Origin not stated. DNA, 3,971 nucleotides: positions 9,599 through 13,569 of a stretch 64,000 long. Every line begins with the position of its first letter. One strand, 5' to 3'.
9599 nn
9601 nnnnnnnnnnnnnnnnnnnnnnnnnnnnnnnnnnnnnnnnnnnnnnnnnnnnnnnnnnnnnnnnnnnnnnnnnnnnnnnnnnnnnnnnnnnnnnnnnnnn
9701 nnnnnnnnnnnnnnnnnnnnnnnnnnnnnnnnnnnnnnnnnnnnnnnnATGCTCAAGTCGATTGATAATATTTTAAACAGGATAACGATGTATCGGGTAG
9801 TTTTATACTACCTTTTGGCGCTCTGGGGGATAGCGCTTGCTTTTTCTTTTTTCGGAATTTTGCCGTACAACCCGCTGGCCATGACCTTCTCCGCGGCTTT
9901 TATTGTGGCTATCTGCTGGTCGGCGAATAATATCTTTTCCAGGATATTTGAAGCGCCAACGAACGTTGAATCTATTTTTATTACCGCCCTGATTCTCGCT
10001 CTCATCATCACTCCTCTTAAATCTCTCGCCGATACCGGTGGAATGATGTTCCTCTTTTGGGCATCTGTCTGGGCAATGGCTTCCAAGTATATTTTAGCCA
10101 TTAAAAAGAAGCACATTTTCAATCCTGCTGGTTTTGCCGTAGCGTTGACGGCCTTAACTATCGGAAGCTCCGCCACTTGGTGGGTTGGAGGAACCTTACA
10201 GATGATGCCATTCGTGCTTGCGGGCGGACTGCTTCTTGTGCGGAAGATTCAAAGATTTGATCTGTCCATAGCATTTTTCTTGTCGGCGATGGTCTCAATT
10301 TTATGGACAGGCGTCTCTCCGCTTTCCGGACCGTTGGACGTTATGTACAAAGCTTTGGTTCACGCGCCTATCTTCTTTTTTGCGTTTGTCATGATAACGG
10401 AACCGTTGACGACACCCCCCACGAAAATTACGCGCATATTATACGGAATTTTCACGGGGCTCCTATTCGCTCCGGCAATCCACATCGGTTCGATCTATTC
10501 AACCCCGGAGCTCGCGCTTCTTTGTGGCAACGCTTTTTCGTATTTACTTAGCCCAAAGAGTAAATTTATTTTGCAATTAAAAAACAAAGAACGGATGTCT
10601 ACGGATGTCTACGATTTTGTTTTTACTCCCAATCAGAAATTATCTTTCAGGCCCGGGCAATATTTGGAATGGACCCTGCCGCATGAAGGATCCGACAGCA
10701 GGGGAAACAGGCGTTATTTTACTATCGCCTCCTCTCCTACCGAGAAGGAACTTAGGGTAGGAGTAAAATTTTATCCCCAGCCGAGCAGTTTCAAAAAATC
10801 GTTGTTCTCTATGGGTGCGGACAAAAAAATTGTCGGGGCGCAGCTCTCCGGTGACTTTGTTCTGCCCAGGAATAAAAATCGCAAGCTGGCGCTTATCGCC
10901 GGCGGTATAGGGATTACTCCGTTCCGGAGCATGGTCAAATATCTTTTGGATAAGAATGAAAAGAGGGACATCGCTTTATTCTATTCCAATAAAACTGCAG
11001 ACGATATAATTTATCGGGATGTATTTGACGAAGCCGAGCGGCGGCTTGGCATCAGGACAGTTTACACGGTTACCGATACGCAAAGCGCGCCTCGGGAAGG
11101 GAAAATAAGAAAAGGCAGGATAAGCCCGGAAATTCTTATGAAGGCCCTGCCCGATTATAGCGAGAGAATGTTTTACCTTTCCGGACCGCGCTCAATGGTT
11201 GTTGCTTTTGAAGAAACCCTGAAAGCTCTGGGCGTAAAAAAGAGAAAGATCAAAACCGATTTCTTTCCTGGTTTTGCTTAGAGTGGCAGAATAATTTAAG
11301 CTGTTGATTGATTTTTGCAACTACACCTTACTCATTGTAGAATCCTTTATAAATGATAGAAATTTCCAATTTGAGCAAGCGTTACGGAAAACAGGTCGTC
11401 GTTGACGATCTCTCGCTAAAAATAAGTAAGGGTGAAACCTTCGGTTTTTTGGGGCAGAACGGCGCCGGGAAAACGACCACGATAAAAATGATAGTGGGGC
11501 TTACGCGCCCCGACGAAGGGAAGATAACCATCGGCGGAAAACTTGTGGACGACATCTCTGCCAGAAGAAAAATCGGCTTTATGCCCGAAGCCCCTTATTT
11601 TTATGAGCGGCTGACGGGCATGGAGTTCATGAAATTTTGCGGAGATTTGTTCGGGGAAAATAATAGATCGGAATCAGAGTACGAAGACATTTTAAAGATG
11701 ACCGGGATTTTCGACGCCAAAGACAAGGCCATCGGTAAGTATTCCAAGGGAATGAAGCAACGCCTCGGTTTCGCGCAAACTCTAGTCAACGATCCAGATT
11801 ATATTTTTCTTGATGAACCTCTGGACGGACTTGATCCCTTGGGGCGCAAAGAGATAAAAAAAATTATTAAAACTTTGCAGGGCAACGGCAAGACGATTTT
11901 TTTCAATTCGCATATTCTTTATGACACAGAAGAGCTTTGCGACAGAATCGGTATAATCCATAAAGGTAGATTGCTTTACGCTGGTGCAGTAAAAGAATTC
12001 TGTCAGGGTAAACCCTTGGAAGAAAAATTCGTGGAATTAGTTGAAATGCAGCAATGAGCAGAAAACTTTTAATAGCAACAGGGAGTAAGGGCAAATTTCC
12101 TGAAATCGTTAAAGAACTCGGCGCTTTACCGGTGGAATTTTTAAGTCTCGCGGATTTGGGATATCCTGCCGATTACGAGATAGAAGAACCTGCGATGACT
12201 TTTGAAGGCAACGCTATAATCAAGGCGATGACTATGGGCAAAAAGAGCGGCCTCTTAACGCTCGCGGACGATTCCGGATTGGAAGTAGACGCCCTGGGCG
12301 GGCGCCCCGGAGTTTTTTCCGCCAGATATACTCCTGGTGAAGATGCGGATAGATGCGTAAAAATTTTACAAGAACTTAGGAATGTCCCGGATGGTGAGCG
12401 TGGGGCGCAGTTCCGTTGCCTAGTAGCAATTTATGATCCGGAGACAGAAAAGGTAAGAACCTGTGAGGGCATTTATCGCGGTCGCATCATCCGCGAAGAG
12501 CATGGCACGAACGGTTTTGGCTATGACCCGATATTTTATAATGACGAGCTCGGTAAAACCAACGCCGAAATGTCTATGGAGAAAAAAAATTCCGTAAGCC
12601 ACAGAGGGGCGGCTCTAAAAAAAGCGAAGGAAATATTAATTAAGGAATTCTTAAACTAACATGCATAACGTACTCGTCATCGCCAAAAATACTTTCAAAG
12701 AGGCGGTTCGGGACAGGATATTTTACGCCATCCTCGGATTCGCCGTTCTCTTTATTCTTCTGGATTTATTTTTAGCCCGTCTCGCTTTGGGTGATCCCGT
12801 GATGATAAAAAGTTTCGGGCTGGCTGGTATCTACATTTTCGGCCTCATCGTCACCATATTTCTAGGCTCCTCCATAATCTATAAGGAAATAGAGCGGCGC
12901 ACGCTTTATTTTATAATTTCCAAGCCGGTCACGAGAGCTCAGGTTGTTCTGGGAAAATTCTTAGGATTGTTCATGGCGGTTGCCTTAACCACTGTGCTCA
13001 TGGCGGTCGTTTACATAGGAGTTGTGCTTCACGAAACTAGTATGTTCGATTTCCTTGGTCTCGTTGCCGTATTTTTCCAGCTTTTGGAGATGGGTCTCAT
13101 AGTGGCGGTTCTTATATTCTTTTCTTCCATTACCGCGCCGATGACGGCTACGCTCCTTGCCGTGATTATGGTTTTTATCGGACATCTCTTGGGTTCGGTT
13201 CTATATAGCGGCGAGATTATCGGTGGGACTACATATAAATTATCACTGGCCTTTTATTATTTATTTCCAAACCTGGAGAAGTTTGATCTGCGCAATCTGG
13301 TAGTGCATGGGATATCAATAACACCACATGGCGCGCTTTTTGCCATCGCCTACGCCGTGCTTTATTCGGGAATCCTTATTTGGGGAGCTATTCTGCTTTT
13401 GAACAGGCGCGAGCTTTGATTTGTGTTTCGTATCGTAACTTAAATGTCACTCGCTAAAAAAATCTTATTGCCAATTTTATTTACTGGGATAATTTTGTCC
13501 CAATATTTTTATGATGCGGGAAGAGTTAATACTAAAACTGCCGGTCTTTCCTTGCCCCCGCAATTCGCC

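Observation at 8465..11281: Extracytoplasmic flavinylation cluster: FMN-binding protein (SGAT motif) - ApbE - NqrB/RnfD-like::FNR-like fusion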

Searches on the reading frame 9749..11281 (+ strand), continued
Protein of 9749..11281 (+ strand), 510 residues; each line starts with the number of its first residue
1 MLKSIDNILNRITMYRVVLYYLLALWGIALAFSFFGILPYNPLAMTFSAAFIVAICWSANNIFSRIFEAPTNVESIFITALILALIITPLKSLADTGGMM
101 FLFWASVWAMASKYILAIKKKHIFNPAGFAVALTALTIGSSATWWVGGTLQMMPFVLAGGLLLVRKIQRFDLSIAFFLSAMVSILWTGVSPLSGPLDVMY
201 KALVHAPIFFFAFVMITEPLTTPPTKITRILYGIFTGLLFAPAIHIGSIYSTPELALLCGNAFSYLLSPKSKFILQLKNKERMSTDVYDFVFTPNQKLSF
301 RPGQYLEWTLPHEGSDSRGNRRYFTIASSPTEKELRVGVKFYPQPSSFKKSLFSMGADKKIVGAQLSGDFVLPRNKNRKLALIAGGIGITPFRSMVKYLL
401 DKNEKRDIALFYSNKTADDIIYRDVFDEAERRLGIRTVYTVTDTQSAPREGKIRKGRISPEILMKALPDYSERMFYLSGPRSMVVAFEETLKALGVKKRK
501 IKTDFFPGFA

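Call 44: predict_structure(alignment_id=A1)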
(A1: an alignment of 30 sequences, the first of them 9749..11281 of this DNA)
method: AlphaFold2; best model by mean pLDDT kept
length: 510 residues; sequences in the alignment: 30
mean_pLDDT: 83.8   pTM: 0.78
mean pLDDT of the five models: 83.8, 82.7, 81.4, 76.6, 76.5
residues with pLDDT >= 90: 184; 70-90: 271; 50-70: 42; < 50: 13
segments of 3 or more residues with pLDDT < 50: 248-251, 315-317, 507-510
pLDDT, mean of each block of 10 residues (from residue 1): 71 79 95 93 93 94 80 82 91 85 92 78 83 79 82 91 84 91 83 80 83 81 82 91 60 78 81 84 89 83 76 51 73 88 77 84 74 90 90 94 96 90 94 95 77 84 92 91 87 92 62
secondary structure, 60 per line:
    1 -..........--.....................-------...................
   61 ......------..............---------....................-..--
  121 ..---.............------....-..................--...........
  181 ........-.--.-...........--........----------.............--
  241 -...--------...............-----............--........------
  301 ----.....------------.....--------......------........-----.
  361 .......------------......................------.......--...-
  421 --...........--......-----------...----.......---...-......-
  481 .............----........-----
elements in order: H2-11 H14-34 H42-66 H73-86 H96-115 H126-138 H145-148 H150-167 H170-188 H195-205 H208-215 H226-238 H253-267 E273-284 E287-294 E305-309 E322-326 E335-340 H347-354 E360-367 E380-385 H386-401 E408-414 H423-433 E436-441 E453-455 H460-466 E474-479 H481-493 E501-505

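Call 48: fold_search(model_id=the predicted structure, library=pdb)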
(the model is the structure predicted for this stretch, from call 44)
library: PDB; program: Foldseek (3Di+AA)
matches with E <= 10: 1374; with E <= 0.001: 331
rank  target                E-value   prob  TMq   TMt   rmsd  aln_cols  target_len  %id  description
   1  1gvh                  4.7e-17  1.00  0.45  0.57  12.1       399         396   18  The X-ray structure of ferric Escherichia coli flavohemoglobin reveals an unespected geometry of the distal heme pocket (released 2002-08-06)
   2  6o0a                  5.7e-17  1.00  0.43  0.55  12.4       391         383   18  Crystal structure of flavohemoglobin from Malassezia yamatoensis with bound FAD and heme determined by iron SAD phasing (released 2019-03-06)
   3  4eh1_B                4.2e-16  1.00  0.40  0.83   2.8       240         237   22  Crystal Structure of the Flavohem-like-FAD/NAD Binding Domain of Nitric Oxide Dioxygenase from Vibrio cholerae O1 biov (released 2012-04-25)
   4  4eh1_A                5.6e-15  1.00  0.40  0.83   2.8       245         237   20  Crystal Structure of the Flavohem-like-FAD/NAD Binding Domain of Nitric Oxide Dioxygenase from Vibrio cholerae O1 biov (released 2012-04-25)
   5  4g1v                  1.2e-14  1.00  0.44  0.55  10.0       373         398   16  X-ray structure of yeast flavohemoglobin (released 2012-11-14)
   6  7qty                  1.4e-14  1.00  0.41  0.72   5.1       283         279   19  X-ray structure of FAD domain of NqrF of Klebsiella pneumoniae (released 2022-02-09)
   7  8qta                  1.7e-14  1.00  0.37  0.46  17.8       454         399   15  Cryo-EM structure of Streptococcus pneumoniae NADPH oxidase F397A mutant in complex with NADPH (released 2024-07-24)
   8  5ogx                  2.1e-14  1.00  0.41  0.61   2.6       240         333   22  Crystal structure of Amycolatopsis cytochrome P450 reductase GcoB. (released 2018-07-04)
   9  8qt6                  3.2e-14  1.00  0.35  0.43  18.8       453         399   15  Cryo-EM structure of Streptococcus pneumoniae NADPH oxidase (released 2024-07-24)
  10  6mv1                  4.3e-14  1.00  0.40  0.56   3.4       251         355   24  2.15A resolution structure of the CS-b5R domains of human Ncb5or (NAD+ form) (released 2019-07-17)
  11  1umk                  5.6e-14  1.00  0.41  0.74   3.8       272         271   22  The Structure of Human Erythrocyte NADH-cytochrome b5 Reductase (released 2004-11-02)
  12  9v69                  6.9e-14  1.00  0.40  0.72   4.0       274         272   22  X-ray crystal structure of the two-electron reduced form of wild type b5R (released 2025-11-19)
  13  8a1x_F                7.2e-14  1.00  0.40  0.49   5.0       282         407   20  Sodium pumping NADH-quinone oxidoreductase with inhibitor DQA (released 2023-06-14)
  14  7qu3                  8.0e-14  1.00  0.41  0.72   3.3       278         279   18  X-ray structure of FAD domain of NqrF of Pseudomonas aeruginosa (released 2022-02-09)
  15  8a1t_F                8.0e-14  1.00  0.40  0.50   4.1       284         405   19  Sodium pumping NADH-quinone oxidoreductase (released 2023-06-14)
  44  7c3a_C                9.8e-13  1.00  0.38  0.58   3.6       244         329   20  Ferredoxin reductase in carbazole 1,9a-dioxygenase (released 2021-05-26)
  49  7c3b_C                1.3e-12  1.00  0.39  0.58   3.4       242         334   21  Ferredoxin reductase in carbazole 1,9a-dioxygenase (FAD apo form) (released 2021-05-26)
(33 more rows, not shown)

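Call 65: list_cluster_members(proteins=[window:9749-11281:+, window:9004-9765:+, window:8465-9001:+])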
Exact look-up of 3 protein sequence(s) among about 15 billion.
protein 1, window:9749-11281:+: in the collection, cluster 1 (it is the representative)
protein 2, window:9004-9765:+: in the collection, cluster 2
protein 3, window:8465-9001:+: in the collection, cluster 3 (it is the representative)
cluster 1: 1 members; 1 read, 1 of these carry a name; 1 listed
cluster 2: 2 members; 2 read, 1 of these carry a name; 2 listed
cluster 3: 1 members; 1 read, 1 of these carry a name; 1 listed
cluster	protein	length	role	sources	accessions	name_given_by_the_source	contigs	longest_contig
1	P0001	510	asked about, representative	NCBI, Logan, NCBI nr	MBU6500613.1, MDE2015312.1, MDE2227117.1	MAG: RnfABCDGE type electron transport complex subunit D [Patescibacteria group bacterium] | RnfABCDGE type electron transport complex subunit D [Patescibacteria group bacterium]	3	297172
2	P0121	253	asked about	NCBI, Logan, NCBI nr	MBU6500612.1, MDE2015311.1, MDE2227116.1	MAG: FAD:protein FMN transferase [Patescibacteria group bacterium] | FAD:protein FMN transferase [Patescibacteria group bacterium]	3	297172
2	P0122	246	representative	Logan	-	-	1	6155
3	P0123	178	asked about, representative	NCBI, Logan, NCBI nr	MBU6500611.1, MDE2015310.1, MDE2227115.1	MAG: FMN-binding protein [Patescibacteria group bacterium] | FMN-binding protein [Patescibacteria group bacterium]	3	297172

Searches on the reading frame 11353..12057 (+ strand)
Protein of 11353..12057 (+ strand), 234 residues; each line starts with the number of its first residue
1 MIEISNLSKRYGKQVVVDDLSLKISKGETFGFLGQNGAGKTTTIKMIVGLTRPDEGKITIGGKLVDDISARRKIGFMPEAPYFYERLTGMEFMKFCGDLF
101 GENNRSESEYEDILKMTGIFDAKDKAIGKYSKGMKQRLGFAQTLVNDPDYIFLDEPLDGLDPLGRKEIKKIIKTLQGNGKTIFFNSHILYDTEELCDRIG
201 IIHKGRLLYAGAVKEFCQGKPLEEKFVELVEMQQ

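Call 3: search_protein_families(library=pfam, proteins=[window:11353-12057:+], max_evalue=0.01)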
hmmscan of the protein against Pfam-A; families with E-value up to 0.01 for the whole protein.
window:11353-12057:+ (234 aa): 2 families
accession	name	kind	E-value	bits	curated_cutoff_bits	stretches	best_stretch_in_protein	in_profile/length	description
PF00005.33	ABC_tran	-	1e-29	104.3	25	1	18-157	2-136/137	ABC transporter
PF13304.12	AAA_21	-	7.4e-06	26.7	27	0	128-188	236-299/304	AAA domain, putative AbiEii toxin, Type IV TA system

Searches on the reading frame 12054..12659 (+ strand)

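Call 66: search_protein_families(library=pfam, proteins=[window:12054-12659:+], max_evalue=0.0001)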
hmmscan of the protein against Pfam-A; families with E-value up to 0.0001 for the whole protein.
window:12054-12659:+ (201 aa): 1 family
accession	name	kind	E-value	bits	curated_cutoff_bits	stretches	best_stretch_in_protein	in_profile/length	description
PF01725.21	Ham1p_like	-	3.8e-56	190.4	22.5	1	5-193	1-185/186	Ham1 family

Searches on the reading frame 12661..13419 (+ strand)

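Call 3: search_protein_families(library=pfam, proteins=[window:12661-13419:+], max_evalue=0.01)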
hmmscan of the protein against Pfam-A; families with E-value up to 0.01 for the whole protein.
window:12661-13419:+ (252 aa): 3 families
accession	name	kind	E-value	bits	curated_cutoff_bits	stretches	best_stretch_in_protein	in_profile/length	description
PF12679.13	ABC2_membrane_2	-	4.5e-10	39.7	27.2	1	7-178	3-199/283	ABC-2 family transporter protein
PF12730.13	ABC2_membrane_4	-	3.1e-07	31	27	1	17-174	11-175/179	ABC-2 family transporter protein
PF13346.12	ABC2_membrane_5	-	6.6e-05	23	25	1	48-187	30-169/205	ABC-2 family transporter protein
